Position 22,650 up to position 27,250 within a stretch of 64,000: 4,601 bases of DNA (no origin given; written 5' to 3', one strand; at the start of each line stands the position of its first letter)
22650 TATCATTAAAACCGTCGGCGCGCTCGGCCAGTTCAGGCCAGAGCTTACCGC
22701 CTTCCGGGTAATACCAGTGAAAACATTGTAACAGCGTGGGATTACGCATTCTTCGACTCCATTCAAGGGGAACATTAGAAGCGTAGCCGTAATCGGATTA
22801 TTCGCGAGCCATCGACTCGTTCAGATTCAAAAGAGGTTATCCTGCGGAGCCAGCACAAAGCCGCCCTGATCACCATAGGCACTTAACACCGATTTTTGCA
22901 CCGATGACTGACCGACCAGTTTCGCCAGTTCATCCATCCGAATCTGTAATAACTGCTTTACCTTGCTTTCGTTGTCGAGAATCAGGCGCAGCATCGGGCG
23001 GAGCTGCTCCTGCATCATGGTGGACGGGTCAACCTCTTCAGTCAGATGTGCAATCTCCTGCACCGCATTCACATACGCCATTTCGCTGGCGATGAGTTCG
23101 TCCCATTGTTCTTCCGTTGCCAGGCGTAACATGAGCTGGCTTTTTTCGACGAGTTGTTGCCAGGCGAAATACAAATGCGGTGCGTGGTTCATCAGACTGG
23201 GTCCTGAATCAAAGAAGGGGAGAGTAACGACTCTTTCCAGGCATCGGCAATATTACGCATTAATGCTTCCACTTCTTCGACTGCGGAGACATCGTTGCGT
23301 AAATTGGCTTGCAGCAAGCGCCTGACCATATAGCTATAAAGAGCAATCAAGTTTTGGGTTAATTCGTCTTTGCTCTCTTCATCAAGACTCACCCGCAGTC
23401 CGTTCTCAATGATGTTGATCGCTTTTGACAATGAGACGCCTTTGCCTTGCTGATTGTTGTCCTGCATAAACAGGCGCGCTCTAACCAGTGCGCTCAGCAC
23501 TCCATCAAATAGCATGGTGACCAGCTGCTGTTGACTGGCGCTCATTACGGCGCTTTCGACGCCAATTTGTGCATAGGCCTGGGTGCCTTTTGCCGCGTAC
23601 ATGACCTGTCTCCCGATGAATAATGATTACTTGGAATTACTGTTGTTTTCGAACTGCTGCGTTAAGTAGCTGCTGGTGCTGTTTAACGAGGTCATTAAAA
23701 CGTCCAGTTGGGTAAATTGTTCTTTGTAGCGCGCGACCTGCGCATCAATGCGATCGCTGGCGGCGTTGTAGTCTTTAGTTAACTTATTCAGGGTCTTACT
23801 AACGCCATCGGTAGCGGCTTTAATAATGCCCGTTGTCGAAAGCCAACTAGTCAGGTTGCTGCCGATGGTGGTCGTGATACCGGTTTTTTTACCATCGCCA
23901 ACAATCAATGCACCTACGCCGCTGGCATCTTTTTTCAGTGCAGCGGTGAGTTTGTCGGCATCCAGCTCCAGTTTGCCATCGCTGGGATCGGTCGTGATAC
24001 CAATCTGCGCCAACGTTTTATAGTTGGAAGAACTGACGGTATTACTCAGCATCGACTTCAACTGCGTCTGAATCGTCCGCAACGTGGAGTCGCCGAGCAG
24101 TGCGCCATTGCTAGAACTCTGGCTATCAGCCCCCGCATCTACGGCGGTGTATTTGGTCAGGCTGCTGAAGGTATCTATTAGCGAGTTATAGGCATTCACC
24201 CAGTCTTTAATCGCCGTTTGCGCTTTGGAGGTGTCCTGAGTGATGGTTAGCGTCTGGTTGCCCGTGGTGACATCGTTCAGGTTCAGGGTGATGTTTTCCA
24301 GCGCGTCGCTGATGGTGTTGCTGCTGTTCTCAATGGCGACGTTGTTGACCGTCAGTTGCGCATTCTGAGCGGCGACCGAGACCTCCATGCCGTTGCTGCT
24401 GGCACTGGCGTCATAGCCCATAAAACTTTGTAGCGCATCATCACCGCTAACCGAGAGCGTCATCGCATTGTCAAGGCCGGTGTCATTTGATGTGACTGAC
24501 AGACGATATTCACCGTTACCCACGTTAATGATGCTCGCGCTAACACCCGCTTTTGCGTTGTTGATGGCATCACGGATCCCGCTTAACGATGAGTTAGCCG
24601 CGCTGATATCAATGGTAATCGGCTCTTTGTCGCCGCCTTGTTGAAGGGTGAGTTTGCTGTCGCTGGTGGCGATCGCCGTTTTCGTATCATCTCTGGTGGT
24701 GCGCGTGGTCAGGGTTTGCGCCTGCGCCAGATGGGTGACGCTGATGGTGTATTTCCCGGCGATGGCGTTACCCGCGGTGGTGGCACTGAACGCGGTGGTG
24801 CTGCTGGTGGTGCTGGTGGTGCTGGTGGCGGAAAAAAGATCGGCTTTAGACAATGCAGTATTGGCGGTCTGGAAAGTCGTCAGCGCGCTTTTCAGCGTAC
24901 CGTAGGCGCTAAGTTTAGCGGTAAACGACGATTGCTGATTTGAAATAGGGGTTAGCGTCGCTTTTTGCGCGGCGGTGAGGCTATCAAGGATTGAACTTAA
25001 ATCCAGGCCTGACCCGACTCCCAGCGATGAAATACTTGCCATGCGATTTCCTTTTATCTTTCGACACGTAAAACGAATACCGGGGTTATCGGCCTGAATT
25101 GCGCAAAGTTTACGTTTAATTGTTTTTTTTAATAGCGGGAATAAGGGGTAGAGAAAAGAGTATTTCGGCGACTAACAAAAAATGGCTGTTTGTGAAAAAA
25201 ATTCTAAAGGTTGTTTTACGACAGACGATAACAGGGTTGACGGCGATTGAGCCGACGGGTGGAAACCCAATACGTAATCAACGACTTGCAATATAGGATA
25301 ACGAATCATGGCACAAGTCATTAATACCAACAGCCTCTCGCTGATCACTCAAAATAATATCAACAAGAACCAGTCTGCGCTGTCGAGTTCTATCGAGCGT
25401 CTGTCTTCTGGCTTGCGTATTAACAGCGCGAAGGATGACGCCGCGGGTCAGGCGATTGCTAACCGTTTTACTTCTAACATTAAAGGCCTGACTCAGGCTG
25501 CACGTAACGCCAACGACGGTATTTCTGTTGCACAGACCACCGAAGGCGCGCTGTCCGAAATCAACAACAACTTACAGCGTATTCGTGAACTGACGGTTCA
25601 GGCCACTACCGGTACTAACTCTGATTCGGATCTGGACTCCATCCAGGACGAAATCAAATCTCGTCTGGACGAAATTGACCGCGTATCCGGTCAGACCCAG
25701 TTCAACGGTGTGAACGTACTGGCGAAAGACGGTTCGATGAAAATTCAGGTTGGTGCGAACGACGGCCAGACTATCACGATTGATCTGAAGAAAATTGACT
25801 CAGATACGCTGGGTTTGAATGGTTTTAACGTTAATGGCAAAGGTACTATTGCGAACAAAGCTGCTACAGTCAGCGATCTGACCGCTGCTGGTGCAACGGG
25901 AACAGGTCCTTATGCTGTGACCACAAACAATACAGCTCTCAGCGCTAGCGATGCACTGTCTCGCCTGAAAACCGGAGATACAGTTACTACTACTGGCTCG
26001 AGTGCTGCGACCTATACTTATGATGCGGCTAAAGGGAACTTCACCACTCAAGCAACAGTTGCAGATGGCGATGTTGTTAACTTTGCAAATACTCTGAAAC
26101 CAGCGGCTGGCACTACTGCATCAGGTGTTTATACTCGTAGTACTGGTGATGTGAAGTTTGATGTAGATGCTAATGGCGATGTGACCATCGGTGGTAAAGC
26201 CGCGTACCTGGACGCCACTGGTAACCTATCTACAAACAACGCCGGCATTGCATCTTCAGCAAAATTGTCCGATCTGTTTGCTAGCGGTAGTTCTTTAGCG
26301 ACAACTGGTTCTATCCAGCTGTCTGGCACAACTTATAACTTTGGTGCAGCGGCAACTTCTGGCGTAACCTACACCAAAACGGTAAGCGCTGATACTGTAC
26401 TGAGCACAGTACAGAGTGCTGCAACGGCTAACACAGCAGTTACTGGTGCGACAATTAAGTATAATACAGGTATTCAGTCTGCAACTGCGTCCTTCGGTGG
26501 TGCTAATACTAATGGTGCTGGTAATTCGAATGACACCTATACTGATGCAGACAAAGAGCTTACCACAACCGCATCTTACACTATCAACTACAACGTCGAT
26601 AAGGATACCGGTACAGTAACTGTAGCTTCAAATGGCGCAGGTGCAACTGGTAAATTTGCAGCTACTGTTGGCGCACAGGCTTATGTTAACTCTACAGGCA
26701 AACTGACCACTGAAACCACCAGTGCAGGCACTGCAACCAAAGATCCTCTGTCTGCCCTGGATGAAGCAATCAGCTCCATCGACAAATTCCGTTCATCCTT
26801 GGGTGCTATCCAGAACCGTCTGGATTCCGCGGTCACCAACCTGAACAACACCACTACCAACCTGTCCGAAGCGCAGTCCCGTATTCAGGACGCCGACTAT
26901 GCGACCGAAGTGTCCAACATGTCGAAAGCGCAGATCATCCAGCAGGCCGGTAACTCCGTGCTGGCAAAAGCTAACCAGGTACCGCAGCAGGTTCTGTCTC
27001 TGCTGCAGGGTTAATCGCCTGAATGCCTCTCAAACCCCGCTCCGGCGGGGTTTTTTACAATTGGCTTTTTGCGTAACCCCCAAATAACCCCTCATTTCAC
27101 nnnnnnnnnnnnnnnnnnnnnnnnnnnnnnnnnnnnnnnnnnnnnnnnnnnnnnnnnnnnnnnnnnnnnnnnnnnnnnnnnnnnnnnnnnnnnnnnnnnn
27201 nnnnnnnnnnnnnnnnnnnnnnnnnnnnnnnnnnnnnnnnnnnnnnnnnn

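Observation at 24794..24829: Short 9-bp tandem repeat inside fliD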

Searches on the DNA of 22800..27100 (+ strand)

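Call 14: search_dna_similar(query=window:22800-27100:+, collection=ecoli_genomes, mode=near, rows=best, max_rows=30)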
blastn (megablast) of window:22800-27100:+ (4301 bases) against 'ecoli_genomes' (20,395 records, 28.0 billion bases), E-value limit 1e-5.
Records with a match: 5379; places in all: 5846; records where one place covers at least 80% of the query: 143.
Genomes with a match: 5379 of 5426; with a place that covers at least 80% of the query: 143. Places per genome that has any: lowest 1, median 1, highest 3. On chromosomes: 5844 places; on plasmids: 2.
Best place of each record, by identity: 95-99% 4045; 90-95% 5; 80-90% 1328; 60-80% 1.
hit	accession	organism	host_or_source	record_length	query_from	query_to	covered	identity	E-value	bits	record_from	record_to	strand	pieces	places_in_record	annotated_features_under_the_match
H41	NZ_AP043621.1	Escherichia coli strain AST215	Homo sapiens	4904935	1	4301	100%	98.2%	0e+0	7502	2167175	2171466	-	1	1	FliC/FljB family flagellin | fliD: flagellar filament capping protein FliD | fliS: flagellar export chaperone FliS | fliT: flagella biosynthesis regulatory protein FliT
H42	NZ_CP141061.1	Escherichia coli strain KE55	Homo sapiens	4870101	1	4301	100%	98.1%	0e+0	7491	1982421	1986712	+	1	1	FliC/FljB family flagellin | fliD: flagellar filament capping protein FliD | fliS: flagellar export chaperone FliS | fliT: flagella biosynthesis regulatory protein FliT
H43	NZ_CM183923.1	Escherichia coli strain GMF065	Homo sapiens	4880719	1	4301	100%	98.1%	0e+0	7480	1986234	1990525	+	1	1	FliC/FljB family flagellin | fliD: flagellar filament capping protein FliD | fliS: flagellar export chaperone FliS | fliT: flagella biosynthesis regulatory protein FliT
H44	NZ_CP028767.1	Escherichia coli strain A7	Orangutan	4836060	1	4301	100%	97.4%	0e+0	7324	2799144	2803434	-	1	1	FliC/FljB family flagellin | fliD: flagellar filament capping protein FliD | fliS: flagellar export chaperone FliS | fliT: flagella biosynthesis regulatory protein FliT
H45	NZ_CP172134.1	Escherichia coli strain GF131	chicken meat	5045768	1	4301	100%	97.4%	0e+0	7324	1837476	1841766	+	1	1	FliC/FljB family flagellin | fliD: flagellar filament capping protein FliD | fliS: flagellar export chaperone FliS | fliT: flagella biosynthesis regulatory protein FliT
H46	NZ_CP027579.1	Escherichia coli strain 2013C-4282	Homo sapiens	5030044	1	4301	100%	97.4%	0e+0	7315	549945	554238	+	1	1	FliC/FljB family flagellin | fliD: flagellar filament capping protein FliD | fliS: flagellar export chaperone FliS | fliT: flagella biosynthesis regulatory protein FliT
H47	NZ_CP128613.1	Escherichia coli strain WL297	Homo sapiens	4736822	1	4301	100%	97.4%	0e+0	7315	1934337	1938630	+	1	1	FliC/FljB family flagellin | fliD: flagellar filament capping protein FliD | fliS: flagellar export chaperone FliS | fliT: flagella biosynthesis regulatory protein FliT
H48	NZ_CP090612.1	Escherichia coli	pig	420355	1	4301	100%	97.4%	0e+0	7310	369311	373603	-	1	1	FliC/FljB family flagellin | fliD: flagellar filament capping protein FliD | fliS: flagellar export chaperone FliS | fliT: flagella biosynthesis regulatory protein FliT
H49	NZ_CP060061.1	Escherichia coli strain G6/7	Homo sapiens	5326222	1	4301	100%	97.7%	0e+0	7380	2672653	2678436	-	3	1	fliD: flagellar filament capping protein FliD | flagellin FliC | IS3-like element IS2 family transposase | fliS: flagellar export chaperone FliS | fliT: flagella biosynthesis regulatory protein FliT | and 1 other names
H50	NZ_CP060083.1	Escherichia coli strain G1/2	Homo sapiens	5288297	1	4301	100%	97.7%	0e+0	7380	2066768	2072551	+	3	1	fliD: flagellar filament capping protein FliD | flagellin FliC | IS3-like element IS2 family transposase | fliS: flagellar export chaperone FliS | fliT: flagella biosynthesis regulatory protein FliT | and 1 other names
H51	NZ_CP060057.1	Escherichia coli strain G8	Homo sapiens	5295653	1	4301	100%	97.7%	0e+0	7380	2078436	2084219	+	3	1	fliD: flagellar filament capping protein FliD | flagellin FliC | IS3-like element IS2 family transposase | fliS: flagellar export chaperone FliS | fliT: flagella biosynthesis regulatory protein FliT | and 1 other names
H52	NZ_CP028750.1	Escherichia coli strain A25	monkey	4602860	1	4301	100%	97.3%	0e+0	7302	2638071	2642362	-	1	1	FliC/FljB family flagellin | fliD: flagellar filament capping protein FliD | fliS: flagellar export chaperone FliS | fliT: flagella biosynthesis regulatory protein FliT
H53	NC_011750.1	Escherichia coli IAI39 strain IAI39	-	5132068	1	4301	100%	97.2%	0e+0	7271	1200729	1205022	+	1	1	FliC/FljB family flagellin | fliD: flagellar filament capping protein FliD | fliS: flagellar export chaperone FliS | fliT: flagella biosynthesis regulatory protein FliT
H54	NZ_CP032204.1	Escherichia coli strain AR_0013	missing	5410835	1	4301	100%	97.2%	0e+0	7274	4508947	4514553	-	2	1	FliC/FljB family flagellin | fliD: flagellar filament capping protein FliD | IS3 family transposase | fliS: flagellar export chaperone FliS | fliT: flagella biosynthesis regulatory protein FliT | and 2 other names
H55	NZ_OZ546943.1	Escherichia coli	Homo sapiens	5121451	1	4301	100%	97.2%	0e+0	7274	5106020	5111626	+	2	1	FliC/FljB family flagellin | fliD: flagellar filament capping protein FliD | IS3 family transposase | fliS: flagellar export chaperone FliS | fliT: flagella biosynthesis regulatory protein FliT | and 2 other names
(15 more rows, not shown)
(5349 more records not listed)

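Call 47: search_dna_similar(query=window:23192-23602:+, collection=ecoli_genomes, mode=distant, rows=spread, max_rows=40)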
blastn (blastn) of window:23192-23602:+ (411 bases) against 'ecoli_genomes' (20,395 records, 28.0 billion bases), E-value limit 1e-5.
Records with a match: 5373; places in all: 5377; records where one place covers at least 80% of the query: 5372.
Genomes with a match: 5373 of 5426; with a place that covers at least 80% of the query: 5372. Places per genome that has any: lowest 1, median 1, highest 2. On chromosomes: 5375 places; on plasmids: 2.
Best place of each record, by identity: >=99% 591; 95-99% 4777; 90-95% 5.
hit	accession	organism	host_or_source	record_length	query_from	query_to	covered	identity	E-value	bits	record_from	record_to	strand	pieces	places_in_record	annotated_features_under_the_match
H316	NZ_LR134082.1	Escherichia coli strain NCTC9038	missing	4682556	1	411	100%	100.0%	0e+0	742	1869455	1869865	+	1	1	fliS: flagellar export chaperone FliS | fliT: flagella biosynthesis regulatory protein FliT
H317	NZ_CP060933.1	Escherichia coli strain EC12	Homo sapiens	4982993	1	411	100%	99.3%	0e+0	728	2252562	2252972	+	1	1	fliS: flagellar export chaperone FliS | fliT: flagella biosynthesis regulatory protein FliT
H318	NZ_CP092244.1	Escherichia coli strain COL60J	river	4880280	1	411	100%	99.3%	0e+0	728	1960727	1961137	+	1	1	fliS: flagellar export chaperone FliS | fliT: flagella biosynthesis regulatory protein FliT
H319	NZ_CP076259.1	Escherichia coli strain WY517-2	Homo sapiens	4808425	1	411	100%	99.0%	0e+0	724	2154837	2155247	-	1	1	fliS: flagellar export chaperone FliS | fliT: flagella biosynthesis regulatory protein FliT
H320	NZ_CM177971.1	Escherichia coli strain B25FEP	Gallus gallus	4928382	1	411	100%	99.0%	0e+0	724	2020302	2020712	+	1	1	fliS: flagellar export chaperone FliS | fliT: flagella biosynthesis regulatory protein FliT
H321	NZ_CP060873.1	Escherichia coli strain EC27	Homo sapiens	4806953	1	411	100%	98.8%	0e+0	719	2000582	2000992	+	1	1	fliS: flagellar export chaperone FliS | fliT: flagella biosynthesis regulatory protein FliT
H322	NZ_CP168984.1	Escherichia coli strain UTME-3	Veal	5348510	1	411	100%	98.8%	0e+0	719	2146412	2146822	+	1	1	fliS: flagellar export chaperone FliS | fliT: flagella biosynthesis regulatory protein FliT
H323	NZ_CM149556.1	Escherichia coli strain MEI1-1023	Soil surface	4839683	1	411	100%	98.8%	0e+0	719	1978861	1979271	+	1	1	fliS: flagellar export chaperone FliS | fliT: flagella biosynthesis regulatory protein FliT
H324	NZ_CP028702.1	Escherichia coli strain J53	Laboratory strain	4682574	1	411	100%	98.5%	0e+0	715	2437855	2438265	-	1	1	fliS: flagellar export chaperone FliS | fliT: flagella biosynthesis regulatory protein FliT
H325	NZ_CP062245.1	Escherichia coli strain AML003_ev01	not applicable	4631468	1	411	100%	98.5%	0e+0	715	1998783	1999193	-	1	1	fliS: flagellar export chaperone FliS | fliT: flagella biosynthesis regulatory protein FliT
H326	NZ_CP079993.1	Escherichia coli strain EV36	laboratory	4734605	1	411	100%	98.5%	0e+0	715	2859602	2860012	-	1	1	fliS: flagellar export chaperone FliS | fliT: flagella biosynthesis regulatory protein FliT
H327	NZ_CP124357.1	Escherichia coli strain AVS0467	environmental-WWTP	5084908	1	411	100%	98.5%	0e+0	715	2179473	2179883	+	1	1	fliS: flagellar export chaperone FliS | fliT: flagella biosynthesis regulatory protein FliT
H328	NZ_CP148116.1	Escherichia coli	missing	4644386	1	411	100%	98.5%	0e+0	715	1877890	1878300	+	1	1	fliS: flagellar export chaperone FliS | fliT: flagella biosynthesis regulatory protein FliT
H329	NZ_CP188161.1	Escherichia coli strain TUM24566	Laboratory developed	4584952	1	411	100%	98.5%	0e+0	715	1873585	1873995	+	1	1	fliS: flagellar export chaperone FliS | fliT: flagella biosynthesis regulatory protein FliT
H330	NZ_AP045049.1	Escherichia coli strain JNE25-001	Homo sapiens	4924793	1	411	100%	98.5%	0e+0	715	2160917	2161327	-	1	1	fliS: flagellar export chaperone FliS | fliT: flagella biosynthesis regulatory protein FliT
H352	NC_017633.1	Escherichia coli ETEC H10407 strain ETEC H10407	-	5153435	1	387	94%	98.7%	0e+0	676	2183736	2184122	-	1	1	fliS: flagellar export chaperone FliS | fliT: flagella biosynthesis regulatory protein FliT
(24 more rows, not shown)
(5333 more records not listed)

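Call 48: get_annotated_region(hit=H352, flank=2600)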
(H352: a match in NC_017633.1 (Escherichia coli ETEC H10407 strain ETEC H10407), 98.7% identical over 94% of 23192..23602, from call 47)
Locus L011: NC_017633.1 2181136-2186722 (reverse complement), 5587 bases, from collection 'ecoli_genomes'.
description: Escherichia coli ETEC H10407, complete sequence
organism: Escherichia coli ETEC H10407 strain ETEC H10407 (NCBI taxid 316401)
replicon: chromosome; assembly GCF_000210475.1
host: -; source: -; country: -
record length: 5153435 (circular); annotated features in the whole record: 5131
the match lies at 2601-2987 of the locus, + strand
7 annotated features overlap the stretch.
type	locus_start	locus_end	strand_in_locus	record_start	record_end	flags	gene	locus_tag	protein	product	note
CDS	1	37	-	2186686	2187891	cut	yedE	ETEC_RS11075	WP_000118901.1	selenium metabolism membrane protein YedE/FdhT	-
CDS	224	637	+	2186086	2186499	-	yedD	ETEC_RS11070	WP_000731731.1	lipoprotein YedD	-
CDS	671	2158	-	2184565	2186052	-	amyA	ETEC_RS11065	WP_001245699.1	alpha-amylase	-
CDS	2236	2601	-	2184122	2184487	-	fliT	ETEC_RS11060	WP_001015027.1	flagella biosynthesis regulatory protein FliT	-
CDS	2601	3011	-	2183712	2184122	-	fliS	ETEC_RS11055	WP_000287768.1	flagellar export chaperone FliS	-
CDS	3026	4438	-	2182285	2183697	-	fliD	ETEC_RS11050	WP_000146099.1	flagellar filament capping protein FliD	-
CDS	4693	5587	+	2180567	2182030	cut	-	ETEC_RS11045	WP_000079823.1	flagellin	-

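Call 59: get_annotated_region(hit=H41, flank=200)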
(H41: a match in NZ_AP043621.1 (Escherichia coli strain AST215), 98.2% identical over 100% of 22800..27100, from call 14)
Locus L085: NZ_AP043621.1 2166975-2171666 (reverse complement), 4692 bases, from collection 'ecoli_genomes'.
description: Escherichia coli strain AST215 chromosome, complete genome
organism: Escherichia coli strain AST215 (NCBI taxid 562)
replicon: chromosome; assembly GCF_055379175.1
host: Homo sapiens; source: -; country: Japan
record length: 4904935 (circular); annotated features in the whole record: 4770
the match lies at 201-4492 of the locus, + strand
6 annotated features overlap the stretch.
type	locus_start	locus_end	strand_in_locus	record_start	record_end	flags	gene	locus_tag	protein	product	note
CDS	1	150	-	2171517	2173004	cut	amyA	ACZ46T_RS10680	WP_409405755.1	alpha-amylase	-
CDS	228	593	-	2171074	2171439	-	fliT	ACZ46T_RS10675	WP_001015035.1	flagella biosynthesis regulatory protein FliT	-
CDS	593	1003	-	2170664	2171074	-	fliS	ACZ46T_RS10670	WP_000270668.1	flagellar export chaperone FliS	-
CDS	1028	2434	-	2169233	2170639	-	fliD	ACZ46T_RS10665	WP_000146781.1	flagellar filament capping protein FliD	-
CDS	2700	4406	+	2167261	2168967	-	-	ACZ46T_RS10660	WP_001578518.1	FliC/FljB family flagellin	-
CDS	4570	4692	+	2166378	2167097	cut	fliA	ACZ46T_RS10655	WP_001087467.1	RNA polymerase sigma factor FliA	-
